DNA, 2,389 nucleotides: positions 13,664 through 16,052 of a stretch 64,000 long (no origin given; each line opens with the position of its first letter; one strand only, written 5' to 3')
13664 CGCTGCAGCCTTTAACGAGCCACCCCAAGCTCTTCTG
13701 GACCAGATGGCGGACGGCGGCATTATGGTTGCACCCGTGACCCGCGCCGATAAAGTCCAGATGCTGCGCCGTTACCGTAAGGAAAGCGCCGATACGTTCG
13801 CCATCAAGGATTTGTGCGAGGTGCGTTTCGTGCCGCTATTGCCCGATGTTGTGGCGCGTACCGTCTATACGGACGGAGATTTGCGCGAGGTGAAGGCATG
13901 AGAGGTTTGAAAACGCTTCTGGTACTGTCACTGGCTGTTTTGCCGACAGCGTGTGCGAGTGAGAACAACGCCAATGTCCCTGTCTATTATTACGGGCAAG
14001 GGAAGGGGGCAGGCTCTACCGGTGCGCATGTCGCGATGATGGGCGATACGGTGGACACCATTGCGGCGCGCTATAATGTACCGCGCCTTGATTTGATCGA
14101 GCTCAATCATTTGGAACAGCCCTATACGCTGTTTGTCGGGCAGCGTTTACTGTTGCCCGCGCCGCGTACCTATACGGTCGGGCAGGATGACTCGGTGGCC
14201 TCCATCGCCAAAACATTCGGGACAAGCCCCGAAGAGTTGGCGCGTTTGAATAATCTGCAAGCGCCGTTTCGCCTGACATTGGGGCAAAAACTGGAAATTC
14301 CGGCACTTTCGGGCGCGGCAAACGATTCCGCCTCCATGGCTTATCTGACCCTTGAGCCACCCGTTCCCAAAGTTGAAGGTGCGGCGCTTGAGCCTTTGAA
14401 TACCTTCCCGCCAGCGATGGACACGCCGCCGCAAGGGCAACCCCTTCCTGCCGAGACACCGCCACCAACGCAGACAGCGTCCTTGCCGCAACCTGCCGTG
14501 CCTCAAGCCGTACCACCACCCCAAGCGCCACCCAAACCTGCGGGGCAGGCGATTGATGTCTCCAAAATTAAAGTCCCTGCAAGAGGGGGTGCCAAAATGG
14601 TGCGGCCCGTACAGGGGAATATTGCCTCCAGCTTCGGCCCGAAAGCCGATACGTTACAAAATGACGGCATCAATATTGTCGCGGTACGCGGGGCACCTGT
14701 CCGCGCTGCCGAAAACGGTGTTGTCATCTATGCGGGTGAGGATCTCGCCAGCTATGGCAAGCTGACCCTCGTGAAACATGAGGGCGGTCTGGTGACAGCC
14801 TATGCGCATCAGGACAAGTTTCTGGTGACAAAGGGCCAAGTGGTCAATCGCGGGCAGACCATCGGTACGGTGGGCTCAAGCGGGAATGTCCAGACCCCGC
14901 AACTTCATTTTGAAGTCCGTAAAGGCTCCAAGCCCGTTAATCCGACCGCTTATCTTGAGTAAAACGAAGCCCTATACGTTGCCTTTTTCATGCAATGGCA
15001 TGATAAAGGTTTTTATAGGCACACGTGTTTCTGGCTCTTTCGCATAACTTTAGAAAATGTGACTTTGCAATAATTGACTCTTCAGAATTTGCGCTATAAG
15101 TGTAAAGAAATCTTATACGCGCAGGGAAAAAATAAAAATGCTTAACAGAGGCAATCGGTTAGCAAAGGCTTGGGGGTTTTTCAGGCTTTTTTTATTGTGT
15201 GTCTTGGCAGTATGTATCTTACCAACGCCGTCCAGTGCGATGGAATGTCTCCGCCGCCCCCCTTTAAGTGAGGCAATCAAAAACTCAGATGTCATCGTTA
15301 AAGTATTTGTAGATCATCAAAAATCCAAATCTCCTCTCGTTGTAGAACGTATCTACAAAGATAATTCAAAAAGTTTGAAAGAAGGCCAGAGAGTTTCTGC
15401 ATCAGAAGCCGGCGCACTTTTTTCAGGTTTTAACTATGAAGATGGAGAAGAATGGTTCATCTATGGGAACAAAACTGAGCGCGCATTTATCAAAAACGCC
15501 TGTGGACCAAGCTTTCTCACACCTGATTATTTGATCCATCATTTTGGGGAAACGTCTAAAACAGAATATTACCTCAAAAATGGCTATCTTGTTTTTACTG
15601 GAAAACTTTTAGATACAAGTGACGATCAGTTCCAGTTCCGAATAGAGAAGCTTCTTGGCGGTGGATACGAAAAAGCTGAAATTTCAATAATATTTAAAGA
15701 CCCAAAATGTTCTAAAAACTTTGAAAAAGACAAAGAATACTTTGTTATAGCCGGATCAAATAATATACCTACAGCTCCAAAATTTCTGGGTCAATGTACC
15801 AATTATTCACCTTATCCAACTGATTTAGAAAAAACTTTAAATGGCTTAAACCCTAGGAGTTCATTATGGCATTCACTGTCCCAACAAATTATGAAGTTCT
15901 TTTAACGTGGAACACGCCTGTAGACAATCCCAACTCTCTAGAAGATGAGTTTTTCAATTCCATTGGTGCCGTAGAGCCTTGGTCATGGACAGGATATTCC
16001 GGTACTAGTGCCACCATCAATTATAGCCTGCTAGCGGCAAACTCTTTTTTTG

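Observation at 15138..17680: Two divergent paralogous exported proteins with a tandem TIMP/NTR-like pattern, each directly upstream of a serralysin-type gene: candidate new bacterial metzincin-inhibitor family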

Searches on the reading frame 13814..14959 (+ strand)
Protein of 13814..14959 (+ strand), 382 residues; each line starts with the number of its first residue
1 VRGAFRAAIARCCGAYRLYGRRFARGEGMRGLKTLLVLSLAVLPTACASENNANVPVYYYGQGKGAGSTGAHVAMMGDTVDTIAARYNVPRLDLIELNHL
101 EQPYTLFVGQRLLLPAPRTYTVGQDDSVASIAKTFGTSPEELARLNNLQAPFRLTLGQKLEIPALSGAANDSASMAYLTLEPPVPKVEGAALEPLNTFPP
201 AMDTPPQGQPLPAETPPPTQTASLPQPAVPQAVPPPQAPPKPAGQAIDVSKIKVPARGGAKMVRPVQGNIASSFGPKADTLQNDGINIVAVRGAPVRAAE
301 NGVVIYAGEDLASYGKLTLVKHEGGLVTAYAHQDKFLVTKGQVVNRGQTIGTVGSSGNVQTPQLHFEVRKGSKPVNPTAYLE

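Call 4: search_protein_families(library=pfam, proteins=[window:13814-14959:+], max_evalue=1)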
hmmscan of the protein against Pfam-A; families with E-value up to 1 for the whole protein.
window:13814-14959:+ (382 aa): 6 families
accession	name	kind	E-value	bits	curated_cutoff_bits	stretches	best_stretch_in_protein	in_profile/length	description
PF01551.29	Peptidase_M23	-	1.6e-29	102.4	28.7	1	283-377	3-96/96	Peptidase family M23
PF01476.26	LysM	-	1.3e-22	79.9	20.9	2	120-163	1-43/43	LysM domain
PF23473.1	LysM3_LYK4_5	-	3.2e-08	33.9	29.3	2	119-149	4-34/48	LYK4/5 LysM3 domain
PF23446.1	LysM1_NFP_LYK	-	5.3e-06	27.6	36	1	126-163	16-54/60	NFP/LYK LysM1 domain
PF23577.1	LysM_RLK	-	0.0057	17.1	27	0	119-149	2-31/44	LysM domain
PF23462.1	LysM3_NFP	-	0.032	15.2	28.1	0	122-152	7-36/48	NFP LysM3 domain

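Call 55: find_related_loci(query=window:13898-14959:+, collection=genome_contigs, flank=10000)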
Query window:13898-14959:+ (354 aa) in genome_contigs; peptide patterns used: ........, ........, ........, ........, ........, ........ (x = any residue, [..] = any of these).
77 stretches matched a pattern; 4 encode a relative of the query (tblastn E <= 1e-3); 4 distinct loci.
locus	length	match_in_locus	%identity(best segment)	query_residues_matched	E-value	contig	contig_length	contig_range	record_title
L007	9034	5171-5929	38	44-353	2e-58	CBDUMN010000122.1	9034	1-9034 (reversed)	MAG TPA_asm: uncultured Rhodospirillales bacterium isolate SRR22808116_binner13_Refined_62 genome assembly, contig: ERZ2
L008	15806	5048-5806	41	44-354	7e-53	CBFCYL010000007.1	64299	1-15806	MAG TPA_asm: uncultured Thalassospiraceae bacterium isolate SRR26215677_binner13_Refined_18 genome assembly, contig: ERZ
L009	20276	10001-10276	40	257-349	5e-15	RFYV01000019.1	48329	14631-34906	MAG: Betaproteobacteria bacterium isolate WB5_2A_230 contig_100_18, whole genome shotgun sequence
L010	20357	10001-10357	32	237-354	4e-13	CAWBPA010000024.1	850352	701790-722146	MAG: Vicinamibacterales bacterium isolate MFD00962.bin.2.188 genome assembly, contig: contig_8433, whole genome shotgun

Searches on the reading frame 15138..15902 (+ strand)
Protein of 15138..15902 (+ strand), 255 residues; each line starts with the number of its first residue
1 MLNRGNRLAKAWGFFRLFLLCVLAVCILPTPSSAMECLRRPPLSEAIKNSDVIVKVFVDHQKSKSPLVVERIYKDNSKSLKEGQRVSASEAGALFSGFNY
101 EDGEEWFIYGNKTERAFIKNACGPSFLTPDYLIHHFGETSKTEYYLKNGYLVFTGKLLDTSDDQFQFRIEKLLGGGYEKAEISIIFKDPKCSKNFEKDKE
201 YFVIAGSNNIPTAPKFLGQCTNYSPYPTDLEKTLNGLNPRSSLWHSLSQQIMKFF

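Call 4: search_protein_families(library=pfam, proteins=[window:15138-15902:+], max_evalue=1)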
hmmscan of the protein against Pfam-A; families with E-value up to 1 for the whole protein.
window:15138-15902:+ (255 aa): 0 families

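Call 5: find_homologous_proteins(query=window:15138-15902:+, max_evalue=0.01)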
Query window:15138-15902:+ (255 aa): 1 proteins with E <= 0.01 among 346 candidates.
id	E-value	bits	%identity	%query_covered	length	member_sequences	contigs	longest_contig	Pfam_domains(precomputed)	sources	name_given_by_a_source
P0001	5.9e-172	588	100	100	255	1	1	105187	-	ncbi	ncbi:MAG: hypothetical protein AB7E85_00215 [Pseudobdellovibrionaceae bacterium]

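Call 30: search_protein_families(library=ncbifam, proteins=[window:15138-15902:+], max_evalue=1)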
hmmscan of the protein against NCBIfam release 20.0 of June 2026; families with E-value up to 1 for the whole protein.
window:15138-15902:+ (255 aa): 0 families

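Call 32: search_solved_structures(query=window:15237-15902:+, max_evalue=10)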
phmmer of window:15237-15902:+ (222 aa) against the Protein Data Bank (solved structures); distinct sequences matched with E-value up to 10: 4.
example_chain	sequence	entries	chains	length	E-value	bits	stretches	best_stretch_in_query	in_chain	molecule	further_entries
6sjj_B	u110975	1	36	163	0.045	16.2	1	97-164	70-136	PR-10 protein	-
3ie5_A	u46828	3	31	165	0.046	16.2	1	97-164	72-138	Phenolic oxidative coupling protein Hyp-1 | Phenolic oxidative coupling protein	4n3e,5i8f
9sq5_C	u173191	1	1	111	0.46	12.9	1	47-103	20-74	Isoform Ik7 of DNA-binding protein Ikaros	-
7rup_A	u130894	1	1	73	0.71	12.3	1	59-95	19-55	GRB10-interacting GYF protein 2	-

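Call 35: predict_structure(alignment_id=A3)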
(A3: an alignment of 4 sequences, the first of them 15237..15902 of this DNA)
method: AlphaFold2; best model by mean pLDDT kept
length: 222 residues; sequences in the alignment: 4
mean_pLDDT: 51.8   pTM: 0.39
mean pLDDT of the five models: 51.8, 50.2, 47.7, 46.0, 43.1
residues with pLDDT >= 90: 0; 70-90: 32; 50-70: 84; < 50: 106
segments of 3 or more residues with pLDDT < 50: 1-8, 27-31, 59-115, 141-147, 197-222
pLDDT, mean of each block of 10 residues (from residue 1): 38 56 54 63 72 55 39 38 27 33 33 47 72 69 49 71 68 57 64 54 44 39 29
secondary structure, 60 per line:
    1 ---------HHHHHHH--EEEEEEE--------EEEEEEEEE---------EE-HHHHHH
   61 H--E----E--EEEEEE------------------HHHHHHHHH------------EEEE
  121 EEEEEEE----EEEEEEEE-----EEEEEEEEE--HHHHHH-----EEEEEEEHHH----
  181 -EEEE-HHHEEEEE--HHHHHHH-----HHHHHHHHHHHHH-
elements in order: H10-16 E19-25 E34-42 H55-61 E72-77 H96-104 E117-127 E132-139 E145-153 H156-161 E167-173 E182-185 E190-194 H197-203 H209-221

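Call 42: fold_search(model_id=the predicted structure, library=pdb)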
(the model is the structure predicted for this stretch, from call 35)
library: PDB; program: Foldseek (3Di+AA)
matches with E <= 10: 638; with E <= 0.001: 2
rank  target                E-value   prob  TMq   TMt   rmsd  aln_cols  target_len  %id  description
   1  6xzu_B                8.6e-04  1.00  0.27  0.38   6.6       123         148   15  Complex of C-terminal domain of murine complement C3b with the hC3Nb3 nanobody (released 2020-08-12)
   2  9qk2_G                9.7e-04  0.99  0.28  0.08  20.9       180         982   14  Structure of the Complement classical and lectin pathway C3 convertase in complex with substrate C3 (released 2025-12-24)
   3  8enu_H                1.1e-03  1.00  0.27  0.08   6.6       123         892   16  Structure of the C3bB proconvertase in complex with lufaxin (released 2023-08-09)
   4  2a73_B                1.2e-03  0.99  0.28  0.07  18.7       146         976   16  Human Complement Component C3 (released 2005-09-27)
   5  2win_B                2.6e-03  0.95  0.29  0.09  18.7       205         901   15  C3 convertase (C3bBb) stabilized by SCIN (released 2009-06-09)
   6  6s0b_C                3.3e-03  1.00  0.27  0.39   5.4       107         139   15  Crystal Structure of Properdin in complex with the CTC domain of C3/C3b (released 2019-09-04)
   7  3l5n_B                3.5e-03  0.92  0.29  0.09  18.4       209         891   12  Staphylococcal Complement Inhibitor (SCIN) in complex with Human Complement Component C3b (released 2010-08-04)
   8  5fob_B                4.2e-03  0.97  0.26  0.09  10.4       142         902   15  Crystal Structure of Human Complement C3b in complex with Smallpox Inhibitor of Complement (SPICE) (released 2016-04-06)
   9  5o32_B                4.7e-03  0.98  0.28  0.08  17.2       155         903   14  The structure of complement complex (released 2017-06-28)
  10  6rur_B                5.6e-03  0.90  0.29  0.09  18.7       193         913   13  Structure of the SCIN stabilized C3bBb convertase bound to properdin (released 2019-08-21)
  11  2a74_C                9.6e-03  0.99  0.27  0.21   8.3       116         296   18  Human Complement Component C3c (released 2005-09-27)
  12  7ad6_A                1.3e-02  0.84  0.26  0.07  20.1       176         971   10  Crystal structure of human complement C5 in complex with the K92 bovine knob domain peptide. (released 2021-03-10)
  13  2icf_B                1.4e-02  0.97  0.28  0.09   7.0       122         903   15  CRIg bound to C3b (released 2006-11-07)
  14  9dei_G                1.4e-02  0.57  0.22  0.29  31.0       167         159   12  Trypanosoma brucei mitochondrial RNA-editing catalytic complex 1, U-deletion (RECC1) (released 2026-01-21)
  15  7op0_A                2.2e-02  0.85  0.26  0.08  18.2       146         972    7  Crystal structure of complement C5 in complex with chemically synthesized K92 knob domain. (released 2022-04-06)
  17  1uap_MODEL_1_A        2.6e-02  0.89  0.24  0.36  12.0       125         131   13  NMR structure of the NTR domain from human PCOLCE1 (released 2003-07-15)
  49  3nsw_G                1.2e-01  0.90  0.20  0.42   7.2        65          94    9  Crystal Structure of Ancylostoma ceylanicum Excretory-Secretory Protein 2 (released 2011-05-18)
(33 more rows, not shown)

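Call 57: find_related_loci(query=A3, collection=metagenome_contigs, flank=6000)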
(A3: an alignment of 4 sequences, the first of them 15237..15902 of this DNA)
Query A3 (222 aa) in metagenome_contigs; peptide patterns used: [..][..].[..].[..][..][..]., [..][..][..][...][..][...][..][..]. (x = any residue, [..] = any of these).
600 stretches matched a pattern, but none encodes a relative of the query by tblastn (E <= 1e-3).

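Call 67: search_protein_families(library=phrogs, proteins=[window:15138-15902:+], max_evalue=1)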
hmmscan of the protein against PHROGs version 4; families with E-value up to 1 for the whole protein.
window:15138-15902:+ (255 aa): 0 families

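Call 68: search_protein_families(library=padloc, proteins=[window:15138-15902:+], max_evalue=1)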
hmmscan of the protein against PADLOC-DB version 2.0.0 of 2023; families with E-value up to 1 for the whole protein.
window:15138-15902:+ (255 aa): 0 families

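Call 77: search_dna_similar(query=window:15237-15902:+, collection=plasmids, mode=protein, max_evalue=0.01, max_rows=10)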
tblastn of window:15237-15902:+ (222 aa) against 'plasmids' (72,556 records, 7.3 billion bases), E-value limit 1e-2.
No match.

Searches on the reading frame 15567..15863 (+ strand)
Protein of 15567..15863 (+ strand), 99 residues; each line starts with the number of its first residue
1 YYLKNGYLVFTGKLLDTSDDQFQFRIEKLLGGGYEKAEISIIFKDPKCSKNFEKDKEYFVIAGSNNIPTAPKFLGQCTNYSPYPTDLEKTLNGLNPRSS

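Call 75: search_solved_structures(query=A6, max_evalue=10)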
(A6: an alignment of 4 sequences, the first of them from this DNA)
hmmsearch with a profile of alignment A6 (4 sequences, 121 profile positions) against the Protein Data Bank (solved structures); distinct sequences matched with E-value up to 10: 0.
